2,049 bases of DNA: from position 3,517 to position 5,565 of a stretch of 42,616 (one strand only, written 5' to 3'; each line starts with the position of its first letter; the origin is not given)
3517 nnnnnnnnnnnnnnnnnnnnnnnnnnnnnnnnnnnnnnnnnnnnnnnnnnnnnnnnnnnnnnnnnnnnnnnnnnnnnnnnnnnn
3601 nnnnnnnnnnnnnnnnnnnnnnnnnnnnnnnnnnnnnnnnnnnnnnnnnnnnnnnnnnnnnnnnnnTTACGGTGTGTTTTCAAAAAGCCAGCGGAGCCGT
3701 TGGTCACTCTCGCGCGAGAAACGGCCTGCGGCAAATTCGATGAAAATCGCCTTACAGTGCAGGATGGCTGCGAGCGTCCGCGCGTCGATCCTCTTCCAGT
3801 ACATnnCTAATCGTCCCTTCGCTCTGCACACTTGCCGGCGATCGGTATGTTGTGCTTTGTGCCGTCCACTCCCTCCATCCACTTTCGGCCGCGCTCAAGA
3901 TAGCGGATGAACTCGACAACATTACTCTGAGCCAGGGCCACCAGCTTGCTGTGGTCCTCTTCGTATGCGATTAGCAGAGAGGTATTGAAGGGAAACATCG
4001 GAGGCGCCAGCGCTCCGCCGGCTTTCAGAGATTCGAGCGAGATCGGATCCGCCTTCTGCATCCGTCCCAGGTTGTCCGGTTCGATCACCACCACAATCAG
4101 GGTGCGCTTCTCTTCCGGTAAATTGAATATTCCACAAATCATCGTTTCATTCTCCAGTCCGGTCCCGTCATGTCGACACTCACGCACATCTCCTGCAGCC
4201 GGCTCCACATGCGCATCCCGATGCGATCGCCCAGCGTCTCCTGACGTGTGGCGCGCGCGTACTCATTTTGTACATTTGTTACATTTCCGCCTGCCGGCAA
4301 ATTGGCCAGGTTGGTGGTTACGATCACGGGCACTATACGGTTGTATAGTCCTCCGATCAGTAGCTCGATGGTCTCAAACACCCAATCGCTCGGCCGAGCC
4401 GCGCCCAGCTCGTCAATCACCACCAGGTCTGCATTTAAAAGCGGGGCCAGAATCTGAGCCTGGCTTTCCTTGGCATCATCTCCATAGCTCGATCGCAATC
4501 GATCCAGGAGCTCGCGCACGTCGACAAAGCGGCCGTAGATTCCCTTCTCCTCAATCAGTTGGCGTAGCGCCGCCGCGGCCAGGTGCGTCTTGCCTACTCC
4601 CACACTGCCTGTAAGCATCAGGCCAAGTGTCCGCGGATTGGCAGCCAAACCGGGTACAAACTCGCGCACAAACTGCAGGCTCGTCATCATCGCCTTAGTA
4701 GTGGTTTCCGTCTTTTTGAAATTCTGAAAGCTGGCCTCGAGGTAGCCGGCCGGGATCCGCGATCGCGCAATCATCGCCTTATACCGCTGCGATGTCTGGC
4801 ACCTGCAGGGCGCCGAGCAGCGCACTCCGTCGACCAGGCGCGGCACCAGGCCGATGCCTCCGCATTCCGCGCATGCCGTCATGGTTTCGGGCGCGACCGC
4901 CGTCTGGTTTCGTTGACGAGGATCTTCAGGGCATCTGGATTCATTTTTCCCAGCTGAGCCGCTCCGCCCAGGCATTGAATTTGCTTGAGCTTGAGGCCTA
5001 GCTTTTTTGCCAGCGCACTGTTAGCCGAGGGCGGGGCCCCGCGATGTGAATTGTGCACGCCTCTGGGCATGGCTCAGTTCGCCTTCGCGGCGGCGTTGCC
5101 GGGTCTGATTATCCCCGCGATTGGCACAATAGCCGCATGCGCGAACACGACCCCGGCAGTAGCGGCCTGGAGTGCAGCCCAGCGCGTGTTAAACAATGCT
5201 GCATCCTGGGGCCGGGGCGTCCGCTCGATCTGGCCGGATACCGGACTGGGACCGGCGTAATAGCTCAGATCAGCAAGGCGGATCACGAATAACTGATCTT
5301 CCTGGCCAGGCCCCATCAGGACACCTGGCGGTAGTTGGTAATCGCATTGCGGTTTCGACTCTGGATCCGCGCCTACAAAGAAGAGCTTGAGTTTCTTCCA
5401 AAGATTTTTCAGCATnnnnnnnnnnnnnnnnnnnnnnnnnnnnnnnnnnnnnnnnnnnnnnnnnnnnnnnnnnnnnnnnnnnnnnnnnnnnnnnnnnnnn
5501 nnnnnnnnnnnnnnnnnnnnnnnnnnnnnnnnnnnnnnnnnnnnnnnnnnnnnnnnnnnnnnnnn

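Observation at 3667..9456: Separately insulated RHH-led 14-gene operon combining an SMC/Rad50-like ATPase, a J-protein, a wHTH protein and a DnaC-like loader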

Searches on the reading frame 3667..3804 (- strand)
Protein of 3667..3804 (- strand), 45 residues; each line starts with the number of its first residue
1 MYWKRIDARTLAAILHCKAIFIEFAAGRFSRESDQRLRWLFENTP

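Call 9: search_protein_families(library=pfam, max_evalue=0.1, proteins=[window:3667-3804:-])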
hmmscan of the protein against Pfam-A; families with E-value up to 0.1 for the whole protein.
window:3667-3804:- (45 aa): 1 family
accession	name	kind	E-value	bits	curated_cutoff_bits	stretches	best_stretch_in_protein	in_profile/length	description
PF08043.17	Xin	-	0.019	15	20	1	37-45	6-14/16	Xin repeat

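Call 11: search_protein_families(library=phrogs, max_evalue=0.01, proteins=[window:3667-3804:-])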
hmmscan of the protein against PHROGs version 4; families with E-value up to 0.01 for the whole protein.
window:3667-3804:- (45 aa): 0 families

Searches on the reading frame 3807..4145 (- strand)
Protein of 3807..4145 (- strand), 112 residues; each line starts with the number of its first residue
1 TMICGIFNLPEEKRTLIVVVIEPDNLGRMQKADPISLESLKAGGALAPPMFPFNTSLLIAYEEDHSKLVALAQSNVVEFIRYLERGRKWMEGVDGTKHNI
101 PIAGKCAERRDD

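Call 9: search_protein_families(library=pfam, max_evalue=0.1, proteins=[window:3807-4145:-])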
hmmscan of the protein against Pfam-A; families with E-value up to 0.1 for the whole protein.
window:3807-4145:- (112 aa): 0 families

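Call 11: search_protein_families(library=phrogs, max_evalue=0.01, proteins=[window:3807-4145:-])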
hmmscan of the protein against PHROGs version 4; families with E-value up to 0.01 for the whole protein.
window:3807-4145:- (112 aa): 0 families

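Call 51: search_protein_families(library=ncbifam, max_evalue=0.01, proteins=[window:3807-4142:-])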
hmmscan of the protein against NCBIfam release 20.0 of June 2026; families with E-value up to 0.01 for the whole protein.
window:3807-4142:- (111 aa): 0 families

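Call 110: search_solved_structures(query=A11, max_evalue=10)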
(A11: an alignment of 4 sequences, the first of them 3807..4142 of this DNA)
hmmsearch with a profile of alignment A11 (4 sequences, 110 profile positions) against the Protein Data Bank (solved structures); distinct sequences matched with E-value up to 10: 2.
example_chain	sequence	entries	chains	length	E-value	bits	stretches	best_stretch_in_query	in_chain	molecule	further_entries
4hhu_A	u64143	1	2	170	0.019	18.4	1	6-78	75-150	OR280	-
9spj_J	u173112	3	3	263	0.45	14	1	54-105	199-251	60S ribosomal protein L8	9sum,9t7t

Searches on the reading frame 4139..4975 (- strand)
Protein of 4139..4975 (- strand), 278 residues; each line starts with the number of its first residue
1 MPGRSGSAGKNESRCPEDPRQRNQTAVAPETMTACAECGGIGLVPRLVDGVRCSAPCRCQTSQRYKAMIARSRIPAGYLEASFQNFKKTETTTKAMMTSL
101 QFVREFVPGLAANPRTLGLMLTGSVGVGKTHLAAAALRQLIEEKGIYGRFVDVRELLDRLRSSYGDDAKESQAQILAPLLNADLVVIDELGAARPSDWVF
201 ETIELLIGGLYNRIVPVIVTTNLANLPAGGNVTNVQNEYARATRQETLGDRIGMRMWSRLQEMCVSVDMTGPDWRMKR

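Call 9: search_protein_families(library=pfam, max_evalue=0.1, proteins=[window:4139-4975:-])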
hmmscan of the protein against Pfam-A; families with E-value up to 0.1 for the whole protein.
window:4139-4975:- (278 aa): 12 families
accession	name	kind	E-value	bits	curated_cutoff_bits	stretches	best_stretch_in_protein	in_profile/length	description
PF01695.23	IstB_IS21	-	1.8e-10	41.2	24.1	1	118-223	94-194/238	IstB-like ATP binding protein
PF13191.12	AAA_16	-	5e-05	24.3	32.6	1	113-184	21-99/167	AAA ATPase domain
PF03969.22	AFG1_ATPase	-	0.00012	21.6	27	1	115-224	60-167/361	AFG1-like ATPase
PF03266.21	NTPase_1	-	0.0014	18.9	23.9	0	119-147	2-34/168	NTPase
PF00004.35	AAA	-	0.0054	17.6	21.2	1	119-222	1-109/131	ATPase family associated with various cellular activities (AAA)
PF13401.12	AAA_22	-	0.0062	17.3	27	1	119-152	8-40/130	AAA domain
PF00308.24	Bac_DnaA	-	0.0064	17.1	23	1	82-190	6-106/162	Bacterial DnaA ATPAse domain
PF07728.20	AAA_5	-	0.024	15.1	22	1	119-206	2-90/139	AAA domain (dynein-related subfamily)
PF20720.3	nSTAND3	-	0.046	13.9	27.2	1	119-164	20-61/155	Novel STAND NTPase 3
PF02492.25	cobW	-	0.062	13.3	20.7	0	120-139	4-23/180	CobW/HypB/UreG, nucleotide-binding domain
PF13173.12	AAA_14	-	0.081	13.4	27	0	119-192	5-73/129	AAA domain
PF02367.23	TsaE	-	0.091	13.1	26.6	0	111-140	23-45/128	Threonylcarbamoyl adenosine biosynthesis protein TsaE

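Call 11: search_protein_families(library=phrogs, max_evalue=0.01, proteins=[window:4139-4975:-])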
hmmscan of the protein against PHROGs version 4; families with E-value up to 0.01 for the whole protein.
window:4139-4975:- (278 aa): 3 families
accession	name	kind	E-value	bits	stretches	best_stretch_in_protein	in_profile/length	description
phrog_50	-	DNA, RNA and nucleotide metabolism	3.4e-46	159.5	1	33-277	276-512/570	DnaC-like helicase loader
phrog_3277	-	DNA, RNA and nucleotide metabolism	1.6e-24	87.6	1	114-277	8-155/168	DnaC-like helicase loader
phrog_27475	-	unknown function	0.00015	21.4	1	109-191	435-514/599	-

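Call 21: search_protein_families(library=padloc, max_evalue=0.01, proteins=[window:4139-4975:-])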
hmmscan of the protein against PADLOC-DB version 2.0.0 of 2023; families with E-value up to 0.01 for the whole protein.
window:4139-4975:- (278 aa): 1 family
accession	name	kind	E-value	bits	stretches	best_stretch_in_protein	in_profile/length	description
PDLC02630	DrmD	-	0.0042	14.7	1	113-192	98-174/260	DrmD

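Call 51: search_protein_families(library=ncbifam, max_evalue=0.01, proteins=[window:4139-4882:-])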
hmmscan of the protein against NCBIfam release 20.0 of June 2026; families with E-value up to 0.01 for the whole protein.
window:4139-4882:- (247 aa): 14 families
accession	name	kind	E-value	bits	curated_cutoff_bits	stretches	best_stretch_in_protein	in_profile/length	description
NF005992.0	PRK08116.1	subfamily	5.1e-37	127.5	189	1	29-246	61-254/269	hypothetical protein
NF005931.1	PRK07952.1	equivalog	2.8e-17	63.1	357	1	24-167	43-180/246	replicative helicase loader DnaC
NF005304.0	PRK06835.1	equivalog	1.3e-16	60.7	215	1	4-193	101-289/330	ATP-binding protein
NF038214.1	IS21_help_AAA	equivalog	3.8e-16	59.5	200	1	28-193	41-193/232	IS21-like element helper ATPase IstB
NF006505.0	PRK08939.1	equivalog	1e-15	57.9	228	1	21-244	95-304/306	primosomal protein DnaI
NF009043.0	PRK12377.1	subfamily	4.5e-13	49.4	389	1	27-205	48-206/248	ATP-binding protein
NF005378.0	PRK06921.1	subfamily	9.9e-13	47.8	207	1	4-193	35-225/266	hypothetical protein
NF040713.1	ZapE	equivalog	5e-07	29.3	140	1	67-192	36-157/344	cell division protein ZapE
NF006616.1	PRK09183.1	subfamily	1.7e-06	27.5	300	1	78-161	93-173/253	IS21-like element helper ATPase IstB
NF001154.0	PRK00149.3-3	equivalog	1.5e-05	24.2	410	1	88-158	153-223/462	chromosomal replication initiator protein DnaA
TIGR00362.1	DnaA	equivalog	0.0001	21.6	343.9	1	50-113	108-165/437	chromosomal replication initiator protein DnaA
TIGR03420.1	DnaA_homol_Hda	equivalog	0.00017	21.2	194.8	1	50-159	12-99/226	DnaA regulatory inactivator Hda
NF006038.0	PRK08181.1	subfamily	0.00018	20.8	317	1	31-164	60-182/271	transposase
NF010248.0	PRK13695.1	equivalog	0.00034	20.4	156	0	88-114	6-33/180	NTPase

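Call 52: search_solved_structures(query=window:4139-4882:-, max_evalue=0.001)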
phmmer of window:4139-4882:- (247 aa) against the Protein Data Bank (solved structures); distinct sequences matched with E-value up to 0.001: 6.
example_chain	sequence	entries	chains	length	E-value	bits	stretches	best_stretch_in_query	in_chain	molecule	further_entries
3ecc_A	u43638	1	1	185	1.2e-21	80.4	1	58-194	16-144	DNA replication protein DnaC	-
3ec2_A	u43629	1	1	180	1.9e-21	79.8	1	58-193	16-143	DNA replication protein DnaC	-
2w58_A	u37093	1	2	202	8e-10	41.8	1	33-242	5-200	PRIMOSOME COMPONENT (HELICASE LOADER)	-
6qel_G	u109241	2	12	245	9e-10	41.6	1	21-170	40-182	DNA replication protein dnaC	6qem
4m4w_J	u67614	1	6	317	9.1e-08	35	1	25-190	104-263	Primosomal protein DnaI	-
2qgz_A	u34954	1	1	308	1.7e-06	30.9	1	59-191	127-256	Putative primosome component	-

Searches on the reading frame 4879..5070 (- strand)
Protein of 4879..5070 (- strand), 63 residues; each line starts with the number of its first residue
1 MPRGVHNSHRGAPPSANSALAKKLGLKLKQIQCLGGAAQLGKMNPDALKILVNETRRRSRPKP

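Call 116: search_protein_families(library=pfam, max_evalue=0.1, proteins=[window:4879-5070:-])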
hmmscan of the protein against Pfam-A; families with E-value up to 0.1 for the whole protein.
window:4879-5070:- (63 aa): 0 families

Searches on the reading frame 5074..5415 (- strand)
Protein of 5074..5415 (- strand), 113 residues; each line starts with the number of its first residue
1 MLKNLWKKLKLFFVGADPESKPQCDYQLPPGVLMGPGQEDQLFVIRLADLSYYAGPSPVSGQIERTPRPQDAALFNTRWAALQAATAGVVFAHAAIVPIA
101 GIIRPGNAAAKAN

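Call 9: search_protein_families(library=pfam, max_evalue=0.1, proteins=[window:5074-5415:-])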
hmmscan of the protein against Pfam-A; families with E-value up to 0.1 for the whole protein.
window:5074-5415:- (113 aa): 1 family
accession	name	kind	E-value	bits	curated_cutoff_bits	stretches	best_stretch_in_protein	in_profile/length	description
PF20012.4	GAP1-N1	-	0.034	14.9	27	1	38-102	24-88/101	GTPase-associated protein 1, N-terminal domain type 1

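Call 11: search_protein_families(library=phrogs, max_evalue=0.01, proteins=[window:5074-5415:-])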
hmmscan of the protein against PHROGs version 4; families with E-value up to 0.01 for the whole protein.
window:5074-5415:- (113 aa): 0 families

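Call 21: search_protein_families(library=padloc, max_evalue=0.01, proteins=[window:5074-5415:-])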
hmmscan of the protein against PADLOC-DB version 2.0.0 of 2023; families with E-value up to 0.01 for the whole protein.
window:5074-5415:- (113 aa): 0 families

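Call 51: search_protein_families(library=ncbifam, max_evalue=0.01, proteins=[window:5074-5415:-])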
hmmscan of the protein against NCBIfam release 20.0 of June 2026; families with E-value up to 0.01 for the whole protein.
window:5074-5415:- (113 aa): 0 families

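Call 97: search_protein_representatives(protein=window:5074-5415:-)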
Query: 113 residues. Proteins with E-value up to 0.001 (for the whole library): 11; up to 1e-10: 3; up to 1e-30: 1. The best 11 are listed.
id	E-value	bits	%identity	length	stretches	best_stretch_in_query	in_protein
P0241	6.0e-70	248.6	100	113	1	1-113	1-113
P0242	7.0e-21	90.5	47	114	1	2-101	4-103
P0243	7.8e-11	58.1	30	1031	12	15-73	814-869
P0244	1.6e-08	50.7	37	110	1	2-105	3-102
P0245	2.5e-05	40.4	58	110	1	42-97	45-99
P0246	6.0e-05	39.2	41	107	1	2-99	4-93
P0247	7.1e-05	38.9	35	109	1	2-100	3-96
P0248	2.5e-04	37.2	36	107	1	36-105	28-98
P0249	2.7e-04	37.1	43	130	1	42-99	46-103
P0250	3.6e-04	36.7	39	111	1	6-96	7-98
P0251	5.6e-04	36.0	44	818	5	7-37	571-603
